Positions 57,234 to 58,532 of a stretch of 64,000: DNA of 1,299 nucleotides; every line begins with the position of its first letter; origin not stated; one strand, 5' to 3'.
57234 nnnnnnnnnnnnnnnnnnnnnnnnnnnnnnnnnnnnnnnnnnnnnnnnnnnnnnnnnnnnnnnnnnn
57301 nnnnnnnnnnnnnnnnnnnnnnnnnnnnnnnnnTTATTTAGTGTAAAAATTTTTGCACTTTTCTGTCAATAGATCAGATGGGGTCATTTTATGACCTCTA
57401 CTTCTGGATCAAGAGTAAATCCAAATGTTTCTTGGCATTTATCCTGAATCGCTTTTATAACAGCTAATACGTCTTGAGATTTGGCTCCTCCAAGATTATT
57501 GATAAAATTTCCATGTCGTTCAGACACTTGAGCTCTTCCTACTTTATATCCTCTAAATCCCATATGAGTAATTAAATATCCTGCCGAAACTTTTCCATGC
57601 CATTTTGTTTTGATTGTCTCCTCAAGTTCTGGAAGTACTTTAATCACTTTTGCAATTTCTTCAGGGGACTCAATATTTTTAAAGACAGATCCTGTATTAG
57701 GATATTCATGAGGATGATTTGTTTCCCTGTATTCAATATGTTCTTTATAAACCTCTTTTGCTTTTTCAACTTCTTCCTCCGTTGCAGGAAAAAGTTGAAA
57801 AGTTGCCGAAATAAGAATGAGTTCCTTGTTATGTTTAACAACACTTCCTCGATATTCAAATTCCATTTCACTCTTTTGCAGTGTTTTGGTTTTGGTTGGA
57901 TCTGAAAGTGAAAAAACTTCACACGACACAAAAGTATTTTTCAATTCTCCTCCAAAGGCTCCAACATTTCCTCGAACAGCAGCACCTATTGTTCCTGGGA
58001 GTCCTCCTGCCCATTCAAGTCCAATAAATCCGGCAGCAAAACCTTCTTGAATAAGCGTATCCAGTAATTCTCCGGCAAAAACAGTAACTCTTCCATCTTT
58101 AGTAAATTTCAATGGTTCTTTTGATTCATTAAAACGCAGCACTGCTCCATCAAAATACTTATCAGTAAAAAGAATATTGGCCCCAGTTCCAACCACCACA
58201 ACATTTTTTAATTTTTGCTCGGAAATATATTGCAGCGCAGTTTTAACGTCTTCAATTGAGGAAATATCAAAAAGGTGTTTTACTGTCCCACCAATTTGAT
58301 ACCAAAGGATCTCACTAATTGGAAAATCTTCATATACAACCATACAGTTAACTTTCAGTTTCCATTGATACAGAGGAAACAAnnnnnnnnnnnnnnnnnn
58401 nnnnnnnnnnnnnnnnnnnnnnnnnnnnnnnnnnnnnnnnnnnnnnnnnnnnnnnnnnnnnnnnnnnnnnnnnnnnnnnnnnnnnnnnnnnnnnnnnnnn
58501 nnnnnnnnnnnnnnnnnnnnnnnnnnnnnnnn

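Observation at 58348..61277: Two-subunit ATP-citrate lyase (aclB-aclA) in a reduced genome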

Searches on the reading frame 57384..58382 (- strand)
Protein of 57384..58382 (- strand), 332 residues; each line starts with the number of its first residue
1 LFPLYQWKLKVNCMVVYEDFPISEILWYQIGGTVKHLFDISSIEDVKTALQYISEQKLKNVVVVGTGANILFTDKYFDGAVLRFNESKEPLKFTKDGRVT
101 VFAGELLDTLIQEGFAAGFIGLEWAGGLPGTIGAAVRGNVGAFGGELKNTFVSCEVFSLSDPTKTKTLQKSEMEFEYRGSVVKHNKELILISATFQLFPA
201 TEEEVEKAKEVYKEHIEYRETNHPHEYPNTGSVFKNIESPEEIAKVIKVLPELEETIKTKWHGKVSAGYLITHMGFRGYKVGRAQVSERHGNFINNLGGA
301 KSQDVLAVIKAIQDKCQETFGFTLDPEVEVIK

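Call 26: search_protein_families(library=pfam, proteins=[window:57384-58382:-], max_evalue=0.001)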
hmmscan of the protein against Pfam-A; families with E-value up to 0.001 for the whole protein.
window:57384-58382:- (332 aa): 2 families
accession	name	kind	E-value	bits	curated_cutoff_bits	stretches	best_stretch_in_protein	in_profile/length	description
PF02873.21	MurB_C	-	3.4e-27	95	27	1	210-331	4-99/99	UDP-N-acetylenolpyruvoylglucosamine reductase, C-terminal domain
PF01565.28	FAD_binding_4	-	2.3e-13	50.5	26.4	1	40-156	7-128/139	FAD binding domain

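Call 48: search_protein_families(library=ncbifam, proteins=[window:57384-58343:-], max_evalue=0.001)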
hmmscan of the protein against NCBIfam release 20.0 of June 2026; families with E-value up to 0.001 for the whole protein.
window:57384-58343:- (319 aa): 7 families
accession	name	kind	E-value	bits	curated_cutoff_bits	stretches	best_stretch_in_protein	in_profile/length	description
NF010480.0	PRK13905.1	equivalog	2.4e-66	223.7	259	1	4-318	17-298/303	UDP-N-acetylmuramate dehydrogenase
TIGR00179.1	murB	equivalog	5.5e-58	196.5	144.5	1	15-318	7-289/290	UDP-N-acetylmuramate dehydrogenase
NF000755.0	PRK00046.1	equivalog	2e-46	158.3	277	1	17-318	18-335/343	UDP-N-acetylmuramate dehydrogenase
NF010478.0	PRK13903.1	equivalog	1.5e-42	145.8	231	2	5-188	17-197/362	UDP-N-acetylmuramate dehydrogenase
NF011245.0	PRK14651.1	equivalog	5.8e-30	104.4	224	2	46-195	38-178/273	UDP-N-acetylmuramate dehydrogenase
NF010479.0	PRK13904.1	equivalog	1.7e-23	83.5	273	2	254-318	194-258/258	UDP-N-acetylmuramate dehydrogenase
NF011242.0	PRK14648.1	equivalog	4e-18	65.7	426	2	250-315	274-338/354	UDP-N-acetylmuramate dehydrogenase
